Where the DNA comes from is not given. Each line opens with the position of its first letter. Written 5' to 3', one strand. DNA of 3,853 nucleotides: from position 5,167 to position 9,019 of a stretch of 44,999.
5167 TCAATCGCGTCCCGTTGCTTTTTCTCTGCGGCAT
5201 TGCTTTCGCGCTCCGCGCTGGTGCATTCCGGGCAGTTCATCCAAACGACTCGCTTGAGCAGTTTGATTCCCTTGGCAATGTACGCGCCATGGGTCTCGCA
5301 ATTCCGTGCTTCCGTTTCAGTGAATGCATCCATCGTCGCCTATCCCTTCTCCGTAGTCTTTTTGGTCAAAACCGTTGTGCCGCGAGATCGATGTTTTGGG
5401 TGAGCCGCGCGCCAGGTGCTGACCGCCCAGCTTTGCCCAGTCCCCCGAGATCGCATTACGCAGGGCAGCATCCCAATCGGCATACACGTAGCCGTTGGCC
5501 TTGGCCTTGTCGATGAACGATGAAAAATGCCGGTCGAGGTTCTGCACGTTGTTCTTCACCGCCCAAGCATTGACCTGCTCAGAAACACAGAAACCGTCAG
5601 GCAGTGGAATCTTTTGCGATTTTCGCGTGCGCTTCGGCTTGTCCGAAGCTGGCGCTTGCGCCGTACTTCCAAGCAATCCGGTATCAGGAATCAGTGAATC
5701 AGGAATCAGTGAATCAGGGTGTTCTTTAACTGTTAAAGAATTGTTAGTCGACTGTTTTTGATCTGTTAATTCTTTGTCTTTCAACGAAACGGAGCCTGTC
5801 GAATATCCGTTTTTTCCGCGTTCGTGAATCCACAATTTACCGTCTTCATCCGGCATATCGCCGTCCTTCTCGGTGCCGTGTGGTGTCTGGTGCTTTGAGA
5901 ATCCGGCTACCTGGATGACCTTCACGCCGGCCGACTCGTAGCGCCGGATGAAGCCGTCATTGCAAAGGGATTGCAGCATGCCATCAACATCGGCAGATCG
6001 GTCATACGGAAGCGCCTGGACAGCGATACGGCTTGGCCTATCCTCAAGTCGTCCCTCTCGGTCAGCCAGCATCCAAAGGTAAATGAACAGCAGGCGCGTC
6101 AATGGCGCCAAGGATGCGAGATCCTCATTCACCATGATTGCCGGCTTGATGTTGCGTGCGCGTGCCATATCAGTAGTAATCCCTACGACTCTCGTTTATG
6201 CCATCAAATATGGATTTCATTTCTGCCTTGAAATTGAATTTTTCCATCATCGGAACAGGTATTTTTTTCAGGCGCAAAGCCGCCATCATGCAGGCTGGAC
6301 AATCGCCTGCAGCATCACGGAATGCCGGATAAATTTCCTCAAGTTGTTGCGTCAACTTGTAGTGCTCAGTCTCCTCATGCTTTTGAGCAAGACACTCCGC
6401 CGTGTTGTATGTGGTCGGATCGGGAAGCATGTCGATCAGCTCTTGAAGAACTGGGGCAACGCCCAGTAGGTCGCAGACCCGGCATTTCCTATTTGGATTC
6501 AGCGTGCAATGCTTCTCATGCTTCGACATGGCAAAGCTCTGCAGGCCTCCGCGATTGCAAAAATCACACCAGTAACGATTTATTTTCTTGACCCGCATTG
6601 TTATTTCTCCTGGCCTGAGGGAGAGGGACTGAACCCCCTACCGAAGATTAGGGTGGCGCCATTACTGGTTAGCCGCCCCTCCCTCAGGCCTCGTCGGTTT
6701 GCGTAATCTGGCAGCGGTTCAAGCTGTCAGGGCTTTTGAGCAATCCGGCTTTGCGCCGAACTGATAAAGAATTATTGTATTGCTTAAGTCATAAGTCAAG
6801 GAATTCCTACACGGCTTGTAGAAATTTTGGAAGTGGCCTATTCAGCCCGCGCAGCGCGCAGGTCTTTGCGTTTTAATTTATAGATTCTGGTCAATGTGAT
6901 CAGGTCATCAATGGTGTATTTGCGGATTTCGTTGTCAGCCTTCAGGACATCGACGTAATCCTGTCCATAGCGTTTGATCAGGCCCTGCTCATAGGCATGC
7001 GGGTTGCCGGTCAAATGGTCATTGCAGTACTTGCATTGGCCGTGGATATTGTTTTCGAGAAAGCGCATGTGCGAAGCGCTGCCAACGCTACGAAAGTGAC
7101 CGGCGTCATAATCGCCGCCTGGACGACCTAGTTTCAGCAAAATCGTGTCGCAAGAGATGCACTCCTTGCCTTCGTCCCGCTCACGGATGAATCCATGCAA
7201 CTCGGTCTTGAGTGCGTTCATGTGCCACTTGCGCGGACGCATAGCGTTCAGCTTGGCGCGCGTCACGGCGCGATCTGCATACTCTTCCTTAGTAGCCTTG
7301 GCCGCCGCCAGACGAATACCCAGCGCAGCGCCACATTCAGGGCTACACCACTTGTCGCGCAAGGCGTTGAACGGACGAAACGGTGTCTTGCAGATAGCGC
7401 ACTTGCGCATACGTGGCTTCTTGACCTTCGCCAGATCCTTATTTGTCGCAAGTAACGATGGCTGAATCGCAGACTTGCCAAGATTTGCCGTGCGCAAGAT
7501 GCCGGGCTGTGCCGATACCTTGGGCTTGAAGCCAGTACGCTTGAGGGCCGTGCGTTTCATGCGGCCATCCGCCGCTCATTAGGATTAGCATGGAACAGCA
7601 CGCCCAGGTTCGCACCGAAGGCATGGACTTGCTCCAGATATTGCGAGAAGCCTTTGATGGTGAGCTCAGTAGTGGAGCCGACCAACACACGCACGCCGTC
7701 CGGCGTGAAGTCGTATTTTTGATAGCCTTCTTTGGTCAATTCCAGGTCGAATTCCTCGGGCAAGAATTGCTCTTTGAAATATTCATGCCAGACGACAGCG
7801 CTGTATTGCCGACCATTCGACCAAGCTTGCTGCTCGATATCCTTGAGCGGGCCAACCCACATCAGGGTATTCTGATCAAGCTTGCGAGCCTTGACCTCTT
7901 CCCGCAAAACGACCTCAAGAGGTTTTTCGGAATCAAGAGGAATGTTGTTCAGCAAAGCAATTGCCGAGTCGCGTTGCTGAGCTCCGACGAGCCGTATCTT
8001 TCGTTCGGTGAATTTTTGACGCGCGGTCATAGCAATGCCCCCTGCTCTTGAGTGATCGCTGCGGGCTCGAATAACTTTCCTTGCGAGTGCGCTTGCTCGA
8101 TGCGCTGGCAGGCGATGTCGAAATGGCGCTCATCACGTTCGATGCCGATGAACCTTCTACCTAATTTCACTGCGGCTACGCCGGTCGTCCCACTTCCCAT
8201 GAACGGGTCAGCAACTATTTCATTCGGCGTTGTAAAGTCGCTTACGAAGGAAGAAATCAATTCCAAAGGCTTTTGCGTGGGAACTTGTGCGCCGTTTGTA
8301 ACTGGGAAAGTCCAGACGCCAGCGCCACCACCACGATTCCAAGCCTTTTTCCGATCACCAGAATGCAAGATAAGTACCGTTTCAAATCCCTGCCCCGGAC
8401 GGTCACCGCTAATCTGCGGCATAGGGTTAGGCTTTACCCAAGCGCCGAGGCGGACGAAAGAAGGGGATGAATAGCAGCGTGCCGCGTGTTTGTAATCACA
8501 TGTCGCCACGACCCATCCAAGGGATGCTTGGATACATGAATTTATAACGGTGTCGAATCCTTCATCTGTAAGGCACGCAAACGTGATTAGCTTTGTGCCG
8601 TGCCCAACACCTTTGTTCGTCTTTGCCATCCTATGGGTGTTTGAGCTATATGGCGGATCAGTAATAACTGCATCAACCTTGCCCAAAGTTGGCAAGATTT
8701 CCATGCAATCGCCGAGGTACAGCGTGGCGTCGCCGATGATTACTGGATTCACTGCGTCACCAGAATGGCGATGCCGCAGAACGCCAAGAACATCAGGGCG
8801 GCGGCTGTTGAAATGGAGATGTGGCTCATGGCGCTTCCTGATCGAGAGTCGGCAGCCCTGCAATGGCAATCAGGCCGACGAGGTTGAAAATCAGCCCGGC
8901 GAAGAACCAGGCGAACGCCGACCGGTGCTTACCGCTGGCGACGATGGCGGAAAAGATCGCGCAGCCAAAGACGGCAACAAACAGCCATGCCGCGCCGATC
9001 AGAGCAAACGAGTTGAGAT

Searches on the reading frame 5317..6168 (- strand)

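Call 66: search_protein_families(library=phrogs, proteins=[window:5317-6168:-], max_evalue=0.0001)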
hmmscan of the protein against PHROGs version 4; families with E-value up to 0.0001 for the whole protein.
window:5317-6168:- (283 aa): 9 families
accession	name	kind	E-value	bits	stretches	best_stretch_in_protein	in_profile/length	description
phrog_16167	-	DNA, RNA and nucleotide metabolism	9.2e-50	171.1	1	1-179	1-171/315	replication initiation protein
phrog_12556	-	DNA, RNA and nucleotide metabolism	3.3e-43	149.5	1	1-132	1-132/347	replication initiation protein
phrog_17247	-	unknown function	1.5e-30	107.6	1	1-142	1-137/295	-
phrog_1408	-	DNA, RNA and nucleotide metabolism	4.3e-23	83.2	1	1-253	1-264/302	replication initiation protein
phrog_5810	-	DNA, RNA and nucleotide metabolism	7.7e-20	72.6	1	2-181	2-164/268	replication initiation protein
phrog_8130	-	unknown function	1.7e-12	48.1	1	1-135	11-135/434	-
phrog_2149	-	DNA, RNA and nucleotide metabolism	5.4e-11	43.8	1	3-124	2-129/289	replication initiation protein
phrog_270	-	DNA, RNA and nucleotide metabolism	4.8e-10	40.3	1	10-144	32-165/383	replication initiation protein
phrog_5718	-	DNA, RNA and nucleotide metabolism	1.6e-05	25.1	1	1-104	1-109/394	HNH endonuclease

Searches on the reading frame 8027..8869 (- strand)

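Call 66: search_protein_families(library=phrogs, proteins=[window:8027-8869:-], max_evalue=0.0001)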
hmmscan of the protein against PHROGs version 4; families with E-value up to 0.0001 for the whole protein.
window:8027-8869:- (280 aa): 13 families
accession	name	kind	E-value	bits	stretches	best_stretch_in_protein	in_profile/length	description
phrog_67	-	other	1.6e-54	187.2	1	40-268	116-354/743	DNA methyltransferase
phrog_3008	-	other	1.6e-24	87.5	1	193-270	147-226/244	DNA methyltransferase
phrog_498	-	other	1.8e-22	80.6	1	56-264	214-427/633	DNA methyltransferase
phrog_18293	-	other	1.1e-21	78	1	192-262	42-112/119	methyltransferase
phrog_8769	-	other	3.9e-18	66.1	1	213-270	9-66/71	methyltransferase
phrog_6952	-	other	5.7e-13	50.1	1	185-259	101-177/181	DNA methyltransferase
phrog_23148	-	unknown function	1e-12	49.4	1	195-264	84-153/165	-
phrog_23085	-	unknown function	1.1e-10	42.3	1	192-261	40-109/138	-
phrog_16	-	DNA, RNA and nucleotide metabolism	5.7e-08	32.4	1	204-274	856-929/986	DNA helicase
phrog_6025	-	other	3.5e-06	27.7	1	41-87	5-54/192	DNA methyltransferase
phrog_18146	-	other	3.6e-06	27.1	0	203-244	56-98/452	DNA methyltransferase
phrog_12517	-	unknown function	1.9e-05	25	0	211-264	101-154/316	-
phrog_10183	-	other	6e-05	22.4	0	47-77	501-531/889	DNA methyltransferase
